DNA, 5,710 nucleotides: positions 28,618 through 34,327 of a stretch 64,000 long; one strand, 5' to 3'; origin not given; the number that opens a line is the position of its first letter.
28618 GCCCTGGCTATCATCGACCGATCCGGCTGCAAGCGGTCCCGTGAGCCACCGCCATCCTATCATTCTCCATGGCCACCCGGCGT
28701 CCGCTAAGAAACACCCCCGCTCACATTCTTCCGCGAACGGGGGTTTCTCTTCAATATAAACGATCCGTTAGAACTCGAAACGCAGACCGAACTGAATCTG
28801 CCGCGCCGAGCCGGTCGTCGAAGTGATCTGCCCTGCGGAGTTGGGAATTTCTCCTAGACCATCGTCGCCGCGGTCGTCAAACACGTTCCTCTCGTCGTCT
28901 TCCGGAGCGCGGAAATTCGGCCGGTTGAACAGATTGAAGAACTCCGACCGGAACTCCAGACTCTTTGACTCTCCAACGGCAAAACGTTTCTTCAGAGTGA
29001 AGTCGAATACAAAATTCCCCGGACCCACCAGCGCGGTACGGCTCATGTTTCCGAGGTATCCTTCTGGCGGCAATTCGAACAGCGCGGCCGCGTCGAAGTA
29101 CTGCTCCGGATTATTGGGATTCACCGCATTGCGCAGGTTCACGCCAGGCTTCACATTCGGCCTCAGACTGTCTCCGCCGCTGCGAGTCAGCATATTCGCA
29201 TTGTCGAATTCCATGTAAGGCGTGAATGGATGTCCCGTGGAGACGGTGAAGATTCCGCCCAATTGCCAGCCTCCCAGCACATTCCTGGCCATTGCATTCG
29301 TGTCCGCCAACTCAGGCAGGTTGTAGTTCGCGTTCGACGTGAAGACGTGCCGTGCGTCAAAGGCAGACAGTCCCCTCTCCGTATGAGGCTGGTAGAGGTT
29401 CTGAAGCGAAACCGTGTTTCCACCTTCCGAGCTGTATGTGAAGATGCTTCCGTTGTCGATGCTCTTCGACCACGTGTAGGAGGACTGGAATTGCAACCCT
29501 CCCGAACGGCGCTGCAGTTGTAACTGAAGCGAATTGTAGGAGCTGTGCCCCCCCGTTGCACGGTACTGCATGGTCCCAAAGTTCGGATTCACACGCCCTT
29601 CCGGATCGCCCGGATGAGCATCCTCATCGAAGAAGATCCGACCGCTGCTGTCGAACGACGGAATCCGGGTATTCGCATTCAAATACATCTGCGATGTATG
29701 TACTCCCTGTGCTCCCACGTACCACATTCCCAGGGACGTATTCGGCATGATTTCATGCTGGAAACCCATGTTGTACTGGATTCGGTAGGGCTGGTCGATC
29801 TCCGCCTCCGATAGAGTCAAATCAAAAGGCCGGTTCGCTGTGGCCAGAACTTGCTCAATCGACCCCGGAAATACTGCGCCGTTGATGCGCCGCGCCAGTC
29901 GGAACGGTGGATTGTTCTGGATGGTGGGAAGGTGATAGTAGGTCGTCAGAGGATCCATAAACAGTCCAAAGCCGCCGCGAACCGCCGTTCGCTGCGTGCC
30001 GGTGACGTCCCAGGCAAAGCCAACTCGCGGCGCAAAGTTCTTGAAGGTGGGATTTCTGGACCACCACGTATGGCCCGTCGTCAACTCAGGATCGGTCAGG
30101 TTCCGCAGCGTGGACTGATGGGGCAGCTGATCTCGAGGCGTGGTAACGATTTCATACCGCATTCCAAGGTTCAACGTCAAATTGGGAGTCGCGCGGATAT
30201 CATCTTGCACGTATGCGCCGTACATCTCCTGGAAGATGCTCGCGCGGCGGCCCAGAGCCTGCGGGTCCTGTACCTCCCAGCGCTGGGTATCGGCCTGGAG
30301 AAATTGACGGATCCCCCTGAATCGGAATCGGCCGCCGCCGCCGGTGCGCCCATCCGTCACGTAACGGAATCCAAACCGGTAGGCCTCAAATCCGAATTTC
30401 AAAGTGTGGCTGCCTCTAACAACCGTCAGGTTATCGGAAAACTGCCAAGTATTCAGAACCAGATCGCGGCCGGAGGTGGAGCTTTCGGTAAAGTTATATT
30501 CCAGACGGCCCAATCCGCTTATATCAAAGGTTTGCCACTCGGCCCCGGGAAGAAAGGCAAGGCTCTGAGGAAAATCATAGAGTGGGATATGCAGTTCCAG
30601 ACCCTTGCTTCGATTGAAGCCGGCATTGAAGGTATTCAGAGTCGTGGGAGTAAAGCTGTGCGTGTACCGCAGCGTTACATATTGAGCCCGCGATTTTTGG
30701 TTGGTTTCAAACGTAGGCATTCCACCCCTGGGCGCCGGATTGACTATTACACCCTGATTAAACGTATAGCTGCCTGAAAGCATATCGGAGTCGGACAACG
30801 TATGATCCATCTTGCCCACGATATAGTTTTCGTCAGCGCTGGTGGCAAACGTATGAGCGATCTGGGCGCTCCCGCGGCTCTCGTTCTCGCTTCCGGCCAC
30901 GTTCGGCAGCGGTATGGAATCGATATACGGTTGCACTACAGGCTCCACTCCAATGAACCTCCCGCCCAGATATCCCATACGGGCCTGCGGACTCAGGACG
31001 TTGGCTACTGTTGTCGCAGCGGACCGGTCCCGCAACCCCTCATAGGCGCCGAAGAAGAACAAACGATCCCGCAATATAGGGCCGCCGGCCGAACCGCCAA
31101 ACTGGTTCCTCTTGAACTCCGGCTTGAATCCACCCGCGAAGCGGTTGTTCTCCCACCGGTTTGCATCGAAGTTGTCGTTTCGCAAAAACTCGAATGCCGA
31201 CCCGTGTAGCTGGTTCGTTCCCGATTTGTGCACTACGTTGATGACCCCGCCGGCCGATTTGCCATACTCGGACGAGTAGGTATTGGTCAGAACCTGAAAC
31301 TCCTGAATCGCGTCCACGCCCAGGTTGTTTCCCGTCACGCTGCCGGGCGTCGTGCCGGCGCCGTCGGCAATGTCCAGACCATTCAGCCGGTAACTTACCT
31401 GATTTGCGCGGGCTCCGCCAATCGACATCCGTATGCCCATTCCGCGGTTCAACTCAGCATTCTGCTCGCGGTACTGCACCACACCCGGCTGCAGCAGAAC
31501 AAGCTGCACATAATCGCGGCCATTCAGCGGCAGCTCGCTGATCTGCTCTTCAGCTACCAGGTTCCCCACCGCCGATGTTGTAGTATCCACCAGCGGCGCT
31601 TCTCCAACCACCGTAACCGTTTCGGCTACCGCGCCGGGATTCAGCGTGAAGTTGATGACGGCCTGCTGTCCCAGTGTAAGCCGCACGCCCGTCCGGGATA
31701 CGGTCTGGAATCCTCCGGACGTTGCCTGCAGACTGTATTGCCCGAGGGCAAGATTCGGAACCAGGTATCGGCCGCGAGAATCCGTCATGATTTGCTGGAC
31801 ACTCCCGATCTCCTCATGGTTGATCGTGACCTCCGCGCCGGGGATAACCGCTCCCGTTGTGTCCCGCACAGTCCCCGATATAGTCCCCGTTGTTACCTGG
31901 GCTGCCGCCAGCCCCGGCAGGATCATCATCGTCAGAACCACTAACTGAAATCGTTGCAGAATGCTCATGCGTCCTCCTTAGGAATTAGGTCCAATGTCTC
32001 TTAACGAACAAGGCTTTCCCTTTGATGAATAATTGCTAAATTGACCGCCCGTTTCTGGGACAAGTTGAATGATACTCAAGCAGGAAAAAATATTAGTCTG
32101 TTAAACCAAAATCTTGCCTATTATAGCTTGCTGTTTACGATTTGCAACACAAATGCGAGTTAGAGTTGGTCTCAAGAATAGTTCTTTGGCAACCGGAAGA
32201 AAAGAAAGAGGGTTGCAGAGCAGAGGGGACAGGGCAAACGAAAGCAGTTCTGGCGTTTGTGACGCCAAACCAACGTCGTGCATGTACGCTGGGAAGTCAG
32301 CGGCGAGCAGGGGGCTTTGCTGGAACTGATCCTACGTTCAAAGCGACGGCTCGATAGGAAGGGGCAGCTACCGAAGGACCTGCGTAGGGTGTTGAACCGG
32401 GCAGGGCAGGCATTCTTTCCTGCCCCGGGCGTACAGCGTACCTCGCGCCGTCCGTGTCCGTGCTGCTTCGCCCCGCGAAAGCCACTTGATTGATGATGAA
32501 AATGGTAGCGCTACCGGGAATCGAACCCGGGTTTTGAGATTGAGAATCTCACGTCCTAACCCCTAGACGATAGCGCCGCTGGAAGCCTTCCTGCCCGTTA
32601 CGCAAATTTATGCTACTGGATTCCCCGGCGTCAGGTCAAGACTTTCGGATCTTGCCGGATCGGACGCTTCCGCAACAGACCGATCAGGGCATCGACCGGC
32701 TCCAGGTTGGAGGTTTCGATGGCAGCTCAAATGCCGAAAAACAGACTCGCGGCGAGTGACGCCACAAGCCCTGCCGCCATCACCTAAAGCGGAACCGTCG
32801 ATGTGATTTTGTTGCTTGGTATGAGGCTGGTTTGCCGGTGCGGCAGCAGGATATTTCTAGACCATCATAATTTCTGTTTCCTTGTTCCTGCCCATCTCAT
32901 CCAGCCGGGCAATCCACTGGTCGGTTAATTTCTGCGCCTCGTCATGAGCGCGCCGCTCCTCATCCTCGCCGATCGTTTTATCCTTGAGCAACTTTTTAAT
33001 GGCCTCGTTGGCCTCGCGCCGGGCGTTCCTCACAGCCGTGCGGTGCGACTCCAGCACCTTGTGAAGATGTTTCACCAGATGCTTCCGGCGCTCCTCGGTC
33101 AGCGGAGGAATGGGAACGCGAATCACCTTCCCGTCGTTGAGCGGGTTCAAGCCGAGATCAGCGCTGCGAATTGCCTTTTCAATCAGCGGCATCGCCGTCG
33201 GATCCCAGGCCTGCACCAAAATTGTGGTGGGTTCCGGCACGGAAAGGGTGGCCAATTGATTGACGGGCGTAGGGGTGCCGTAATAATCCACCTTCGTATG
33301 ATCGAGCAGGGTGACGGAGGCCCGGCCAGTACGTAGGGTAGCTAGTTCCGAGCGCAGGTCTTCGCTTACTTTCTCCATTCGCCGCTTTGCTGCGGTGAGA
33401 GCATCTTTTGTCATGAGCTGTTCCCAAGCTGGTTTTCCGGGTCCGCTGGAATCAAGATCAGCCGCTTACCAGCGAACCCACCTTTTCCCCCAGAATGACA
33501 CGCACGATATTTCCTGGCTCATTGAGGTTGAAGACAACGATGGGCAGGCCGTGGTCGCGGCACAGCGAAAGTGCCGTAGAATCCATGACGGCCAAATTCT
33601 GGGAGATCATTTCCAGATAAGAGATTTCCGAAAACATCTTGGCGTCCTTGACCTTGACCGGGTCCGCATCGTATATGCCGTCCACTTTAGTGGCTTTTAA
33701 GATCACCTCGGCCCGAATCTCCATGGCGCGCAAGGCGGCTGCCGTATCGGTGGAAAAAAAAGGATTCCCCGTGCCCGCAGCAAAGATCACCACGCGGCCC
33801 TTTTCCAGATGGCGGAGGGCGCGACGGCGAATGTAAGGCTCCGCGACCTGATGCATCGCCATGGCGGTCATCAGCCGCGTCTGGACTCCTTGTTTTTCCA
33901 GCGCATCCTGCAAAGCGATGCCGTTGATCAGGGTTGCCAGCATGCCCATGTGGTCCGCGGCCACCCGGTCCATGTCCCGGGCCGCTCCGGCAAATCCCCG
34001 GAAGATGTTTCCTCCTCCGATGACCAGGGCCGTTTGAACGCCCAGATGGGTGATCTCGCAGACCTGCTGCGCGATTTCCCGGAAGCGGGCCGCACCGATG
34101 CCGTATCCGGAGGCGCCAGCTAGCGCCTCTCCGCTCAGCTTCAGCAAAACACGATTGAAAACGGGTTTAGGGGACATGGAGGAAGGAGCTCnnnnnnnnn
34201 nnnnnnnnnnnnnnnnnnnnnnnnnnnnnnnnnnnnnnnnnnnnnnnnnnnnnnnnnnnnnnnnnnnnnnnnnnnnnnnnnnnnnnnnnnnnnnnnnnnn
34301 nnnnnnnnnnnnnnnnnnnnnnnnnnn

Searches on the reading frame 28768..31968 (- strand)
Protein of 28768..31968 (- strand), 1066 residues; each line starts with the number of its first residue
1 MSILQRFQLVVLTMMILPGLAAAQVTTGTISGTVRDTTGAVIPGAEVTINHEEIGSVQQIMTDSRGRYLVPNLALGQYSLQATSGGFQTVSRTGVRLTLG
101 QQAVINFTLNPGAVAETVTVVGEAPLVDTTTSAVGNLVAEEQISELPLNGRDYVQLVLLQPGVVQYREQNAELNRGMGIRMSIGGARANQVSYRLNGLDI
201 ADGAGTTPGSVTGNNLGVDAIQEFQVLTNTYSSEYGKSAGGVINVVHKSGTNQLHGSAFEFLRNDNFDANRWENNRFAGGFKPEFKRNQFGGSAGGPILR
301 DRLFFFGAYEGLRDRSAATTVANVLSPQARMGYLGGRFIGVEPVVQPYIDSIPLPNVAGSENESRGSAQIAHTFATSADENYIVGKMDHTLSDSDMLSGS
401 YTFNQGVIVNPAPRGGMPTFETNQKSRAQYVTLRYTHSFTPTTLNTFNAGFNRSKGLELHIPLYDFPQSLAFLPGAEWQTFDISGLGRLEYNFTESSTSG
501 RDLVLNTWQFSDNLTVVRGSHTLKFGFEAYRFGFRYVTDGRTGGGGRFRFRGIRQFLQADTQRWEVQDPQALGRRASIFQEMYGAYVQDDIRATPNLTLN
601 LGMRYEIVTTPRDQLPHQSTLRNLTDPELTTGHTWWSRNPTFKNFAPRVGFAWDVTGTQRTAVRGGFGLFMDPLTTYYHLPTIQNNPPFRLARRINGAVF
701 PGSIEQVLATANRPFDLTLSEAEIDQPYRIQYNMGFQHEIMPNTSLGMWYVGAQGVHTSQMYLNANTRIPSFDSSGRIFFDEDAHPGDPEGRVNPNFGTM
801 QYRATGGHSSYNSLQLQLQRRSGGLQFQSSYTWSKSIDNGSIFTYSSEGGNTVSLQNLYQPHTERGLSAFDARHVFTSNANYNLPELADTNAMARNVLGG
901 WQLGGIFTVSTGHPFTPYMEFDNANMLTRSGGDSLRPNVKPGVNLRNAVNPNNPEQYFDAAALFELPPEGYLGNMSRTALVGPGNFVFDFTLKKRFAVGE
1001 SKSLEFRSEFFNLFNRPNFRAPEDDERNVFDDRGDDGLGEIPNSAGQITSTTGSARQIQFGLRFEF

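Call 23: search_protein_families(library=pfam, proteins=[window:28768-31968:-], max_evalue=0.0001)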
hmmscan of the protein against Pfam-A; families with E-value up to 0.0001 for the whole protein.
window:28768-31968:- (1066 aa): 4 families
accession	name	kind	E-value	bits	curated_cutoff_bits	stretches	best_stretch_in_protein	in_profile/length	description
PF25183.1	OMP_b-brl_4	-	1.3e-173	580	30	1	247-1059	2-838/838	Outer membrane beta barrel domain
PF13620.12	CarboxypepD_reg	-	4.8e-22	78.5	32.3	1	29-109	1-81/82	Carboxypeptidase regulatory-like domain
PF00593.30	TonB_dep_Rec_b-barrel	-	1.8e-08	35.1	27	1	412-668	42-238/436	TonB dependent receptor-like, beta-barrel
PF13715.12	CarbopepD_reg_2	-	1.3e-07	32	32.2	1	30-116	1-83/88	CarboxypepD_reg-like domain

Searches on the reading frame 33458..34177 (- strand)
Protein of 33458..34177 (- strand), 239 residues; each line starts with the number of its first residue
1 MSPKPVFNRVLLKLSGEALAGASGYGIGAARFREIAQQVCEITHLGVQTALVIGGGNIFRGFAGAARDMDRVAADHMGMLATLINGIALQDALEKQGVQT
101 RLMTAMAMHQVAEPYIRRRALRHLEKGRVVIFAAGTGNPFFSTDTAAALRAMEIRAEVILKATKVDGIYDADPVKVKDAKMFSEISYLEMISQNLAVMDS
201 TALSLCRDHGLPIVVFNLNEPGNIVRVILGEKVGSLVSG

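Call 23: search_protein_families(library=pfam, proteins=[window:33458-34177:-], max_evalue=0.0001)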
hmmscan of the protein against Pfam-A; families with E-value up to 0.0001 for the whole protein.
window:33458-34177:- (239 aa): 1 family
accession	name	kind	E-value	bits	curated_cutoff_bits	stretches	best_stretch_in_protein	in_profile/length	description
PF00696.33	AA_kinase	-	9e-34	117.7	24.9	1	8-217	1-234/234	Amino acid kinase family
